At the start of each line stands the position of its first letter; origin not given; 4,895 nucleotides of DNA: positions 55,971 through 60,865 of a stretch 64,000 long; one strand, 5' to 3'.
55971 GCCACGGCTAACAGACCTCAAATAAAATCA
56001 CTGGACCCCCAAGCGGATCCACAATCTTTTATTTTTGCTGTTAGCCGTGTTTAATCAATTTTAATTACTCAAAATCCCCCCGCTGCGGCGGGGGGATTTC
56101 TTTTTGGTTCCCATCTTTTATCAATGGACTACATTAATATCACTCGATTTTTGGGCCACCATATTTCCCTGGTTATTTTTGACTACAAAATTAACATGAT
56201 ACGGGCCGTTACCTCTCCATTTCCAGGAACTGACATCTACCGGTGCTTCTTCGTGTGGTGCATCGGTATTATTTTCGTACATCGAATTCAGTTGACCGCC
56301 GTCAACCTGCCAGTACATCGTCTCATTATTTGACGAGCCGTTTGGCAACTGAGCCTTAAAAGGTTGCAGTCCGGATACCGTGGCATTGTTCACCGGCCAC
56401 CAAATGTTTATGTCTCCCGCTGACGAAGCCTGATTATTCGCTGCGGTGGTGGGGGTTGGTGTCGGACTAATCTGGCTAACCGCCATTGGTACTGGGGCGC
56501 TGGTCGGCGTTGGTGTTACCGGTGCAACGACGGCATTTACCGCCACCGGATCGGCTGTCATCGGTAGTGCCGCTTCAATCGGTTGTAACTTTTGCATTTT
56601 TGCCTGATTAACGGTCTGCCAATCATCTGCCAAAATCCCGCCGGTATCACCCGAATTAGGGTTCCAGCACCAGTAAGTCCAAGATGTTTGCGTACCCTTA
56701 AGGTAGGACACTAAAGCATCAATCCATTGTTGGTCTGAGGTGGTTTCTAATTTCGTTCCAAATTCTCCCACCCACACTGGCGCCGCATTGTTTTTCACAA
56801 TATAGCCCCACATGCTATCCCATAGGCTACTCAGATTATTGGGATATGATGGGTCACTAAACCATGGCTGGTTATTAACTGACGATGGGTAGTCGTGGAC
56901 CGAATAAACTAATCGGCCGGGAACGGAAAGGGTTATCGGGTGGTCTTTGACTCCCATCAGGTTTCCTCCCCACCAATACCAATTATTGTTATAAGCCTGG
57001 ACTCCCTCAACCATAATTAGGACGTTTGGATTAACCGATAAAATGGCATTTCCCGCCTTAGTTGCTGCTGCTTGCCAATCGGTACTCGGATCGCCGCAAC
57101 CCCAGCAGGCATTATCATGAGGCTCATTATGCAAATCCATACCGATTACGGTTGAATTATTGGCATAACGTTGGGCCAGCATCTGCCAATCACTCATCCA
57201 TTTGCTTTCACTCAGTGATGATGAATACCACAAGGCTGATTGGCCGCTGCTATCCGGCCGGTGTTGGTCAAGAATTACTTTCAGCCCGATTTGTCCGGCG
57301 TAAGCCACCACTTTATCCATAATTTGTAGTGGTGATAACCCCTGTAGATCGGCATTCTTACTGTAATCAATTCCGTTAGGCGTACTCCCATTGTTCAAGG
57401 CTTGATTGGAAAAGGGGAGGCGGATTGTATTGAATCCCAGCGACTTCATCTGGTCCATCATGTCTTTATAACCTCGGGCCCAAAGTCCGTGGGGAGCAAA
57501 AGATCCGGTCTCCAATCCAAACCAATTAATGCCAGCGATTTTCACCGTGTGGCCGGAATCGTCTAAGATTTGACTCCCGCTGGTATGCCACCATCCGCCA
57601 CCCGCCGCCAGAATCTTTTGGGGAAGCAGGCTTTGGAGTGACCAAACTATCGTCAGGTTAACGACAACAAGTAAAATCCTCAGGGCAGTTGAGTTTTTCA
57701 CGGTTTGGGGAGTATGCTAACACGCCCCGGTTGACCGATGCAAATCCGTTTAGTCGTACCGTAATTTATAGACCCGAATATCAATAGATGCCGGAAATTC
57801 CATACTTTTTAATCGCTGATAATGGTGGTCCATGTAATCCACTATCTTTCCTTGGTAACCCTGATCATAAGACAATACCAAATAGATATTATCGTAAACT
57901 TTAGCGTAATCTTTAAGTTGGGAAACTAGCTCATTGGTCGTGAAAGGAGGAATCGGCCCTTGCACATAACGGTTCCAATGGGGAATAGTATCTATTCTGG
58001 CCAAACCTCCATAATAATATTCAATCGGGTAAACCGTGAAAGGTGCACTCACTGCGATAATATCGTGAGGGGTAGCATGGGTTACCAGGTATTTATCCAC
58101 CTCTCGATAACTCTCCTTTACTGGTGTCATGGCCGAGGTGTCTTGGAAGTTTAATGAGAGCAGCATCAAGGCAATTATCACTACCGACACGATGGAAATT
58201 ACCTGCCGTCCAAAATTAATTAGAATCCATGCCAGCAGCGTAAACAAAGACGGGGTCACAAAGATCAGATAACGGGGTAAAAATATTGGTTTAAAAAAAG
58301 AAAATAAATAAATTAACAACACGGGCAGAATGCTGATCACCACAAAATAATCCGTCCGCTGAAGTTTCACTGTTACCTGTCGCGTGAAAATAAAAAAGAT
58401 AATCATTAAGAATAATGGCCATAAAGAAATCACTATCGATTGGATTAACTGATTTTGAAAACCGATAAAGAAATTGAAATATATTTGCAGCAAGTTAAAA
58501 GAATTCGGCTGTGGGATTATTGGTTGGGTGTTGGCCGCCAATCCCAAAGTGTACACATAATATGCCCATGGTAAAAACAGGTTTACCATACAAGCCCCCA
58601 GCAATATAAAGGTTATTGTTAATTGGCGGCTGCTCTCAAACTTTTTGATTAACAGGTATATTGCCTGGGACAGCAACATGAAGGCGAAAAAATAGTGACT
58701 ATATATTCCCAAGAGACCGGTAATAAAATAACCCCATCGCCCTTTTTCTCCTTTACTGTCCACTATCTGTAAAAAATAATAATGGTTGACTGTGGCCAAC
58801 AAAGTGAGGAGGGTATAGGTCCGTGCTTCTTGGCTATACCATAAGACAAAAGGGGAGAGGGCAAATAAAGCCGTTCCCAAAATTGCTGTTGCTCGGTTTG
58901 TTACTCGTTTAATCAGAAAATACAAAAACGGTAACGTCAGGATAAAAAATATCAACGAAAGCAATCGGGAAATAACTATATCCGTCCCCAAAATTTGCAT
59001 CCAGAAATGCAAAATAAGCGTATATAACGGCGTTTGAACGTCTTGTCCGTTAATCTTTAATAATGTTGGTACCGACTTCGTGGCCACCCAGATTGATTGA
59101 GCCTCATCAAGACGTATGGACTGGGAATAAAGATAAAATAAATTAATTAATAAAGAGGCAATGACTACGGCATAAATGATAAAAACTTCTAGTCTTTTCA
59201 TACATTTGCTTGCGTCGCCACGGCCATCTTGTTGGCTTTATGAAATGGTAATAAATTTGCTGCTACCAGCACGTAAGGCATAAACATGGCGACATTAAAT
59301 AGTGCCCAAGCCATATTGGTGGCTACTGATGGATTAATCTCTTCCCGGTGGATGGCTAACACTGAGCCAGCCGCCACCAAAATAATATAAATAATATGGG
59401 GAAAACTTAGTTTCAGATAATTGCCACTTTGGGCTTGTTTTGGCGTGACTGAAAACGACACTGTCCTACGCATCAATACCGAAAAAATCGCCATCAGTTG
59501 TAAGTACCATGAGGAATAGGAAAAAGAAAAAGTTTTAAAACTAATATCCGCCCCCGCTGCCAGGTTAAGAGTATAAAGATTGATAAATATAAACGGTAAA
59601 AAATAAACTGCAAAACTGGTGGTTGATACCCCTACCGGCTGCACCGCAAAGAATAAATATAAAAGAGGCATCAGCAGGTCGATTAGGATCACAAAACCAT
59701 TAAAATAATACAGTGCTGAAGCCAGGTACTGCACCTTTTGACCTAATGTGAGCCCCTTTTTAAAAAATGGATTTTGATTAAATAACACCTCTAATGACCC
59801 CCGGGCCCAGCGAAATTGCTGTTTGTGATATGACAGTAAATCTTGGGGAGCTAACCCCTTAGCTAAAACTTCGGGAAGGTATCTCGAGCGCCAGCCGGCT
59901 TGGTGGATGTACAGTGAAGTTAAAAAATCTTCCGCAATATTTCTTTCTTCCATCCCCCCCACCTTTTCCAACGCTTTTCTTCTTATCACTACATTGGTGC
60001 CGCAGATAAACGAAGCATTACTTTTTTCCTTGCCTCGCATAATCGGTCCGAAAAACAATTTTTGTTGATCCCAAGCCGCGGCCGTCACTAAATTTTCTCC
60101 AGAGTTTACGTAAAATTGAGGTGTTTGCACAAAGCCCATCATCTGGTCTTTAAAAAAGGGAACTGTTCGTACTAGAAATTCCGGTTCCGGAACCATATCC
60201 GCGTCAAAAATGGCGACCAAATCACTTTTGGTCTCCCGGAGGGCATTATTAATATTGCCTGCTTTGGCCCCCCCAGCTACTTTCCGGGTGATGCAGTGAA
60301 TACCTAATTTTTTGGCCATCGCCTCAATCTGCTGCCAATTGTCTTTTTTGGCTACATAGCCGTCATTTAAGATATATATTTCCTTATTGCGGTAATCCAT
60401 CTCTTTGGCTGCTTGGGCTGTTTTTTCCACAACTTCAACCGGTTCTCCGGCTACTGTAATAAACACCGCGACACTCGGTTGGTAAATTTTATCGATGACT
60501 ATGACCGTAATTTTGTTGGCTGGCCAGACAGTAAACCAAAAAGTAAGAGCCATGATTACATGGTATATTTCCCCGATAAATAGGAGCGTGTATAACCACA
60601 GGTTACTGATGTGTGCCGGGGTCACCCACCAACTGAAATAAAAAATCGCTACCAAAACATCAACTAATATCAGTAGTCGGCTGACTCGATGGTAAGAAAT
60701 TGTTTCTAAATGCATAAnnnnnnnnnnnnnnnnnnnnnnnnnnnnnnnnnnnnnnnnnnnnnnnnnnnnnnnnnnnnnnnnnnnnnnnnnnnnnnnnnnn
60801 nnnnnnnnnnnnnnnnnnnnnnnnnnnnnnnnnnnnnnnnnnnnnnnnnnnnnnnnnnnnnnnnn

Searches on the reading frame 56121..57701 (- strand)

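Call 60: search_protein_families(library=pfam, proteins=[window:56121-57701:-], max_evalue=0.001)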
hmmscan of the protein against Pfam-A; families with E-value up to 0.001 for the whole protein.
window:56121-57701:- (526 aa): 1 family
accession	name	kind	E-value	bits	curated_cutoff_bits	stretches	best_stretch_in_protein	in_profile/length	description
PF00150.24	Cellulase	-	4.2e-56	190.9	23.5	1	53-350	8-272/272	Cellulase (glycosyl hydrolase family 5)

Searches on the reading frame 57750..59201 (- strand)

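Call 60: search_protein_families(library=pfam, proteins=[window:57750-59201:-], max_evalue=0.001)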
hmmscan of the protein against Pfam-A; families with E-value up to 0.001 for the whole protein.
window:57750-59201:- (483 aa): 1 family
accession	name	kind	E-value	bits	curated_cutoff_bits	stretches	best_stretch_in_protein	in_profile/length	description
PF13231.12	PMT_2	-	7.2e-13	49.5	26.1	1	56-215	2-160/160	Dolichyl-phosphate-mannose-protein mannosyltransferase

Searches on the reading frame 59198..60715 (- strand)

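Call 60: search_protein_families(library=pfam, proteins=[window:59198-60715:-], max_evalue=0.001)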
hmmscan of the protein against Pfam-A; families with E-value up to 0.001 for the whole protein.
window:59198-60715:- (505 aa): 5 families
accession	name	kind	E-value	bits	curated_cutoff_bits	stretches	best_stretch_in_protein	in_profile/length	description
PF13641.12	Glyco_tranf_2_3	-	6.6e-31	108.5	27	1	80-306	1-230/230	Glycosyltransferase like family 2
PF13632.12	Glyco_trans_2_3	-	6.1e-22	78.8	27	1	167-372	2-187/198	Glycosyl transferase family group 2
PF00535.33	Glycos_transf_2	-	7.4e-18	65.5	23.3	1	84-252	2-167/168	Glycosyl transferase family 2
PF13506.12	Glyco_transf_21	-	1.3e-17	64.2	21.7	1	143-305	10-174/174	Glycosyl transferase family 21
PF03552.20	Cellulose_synt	-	6.7e-13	48.5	24.7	1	259-384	421-551/722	Cellulose synthase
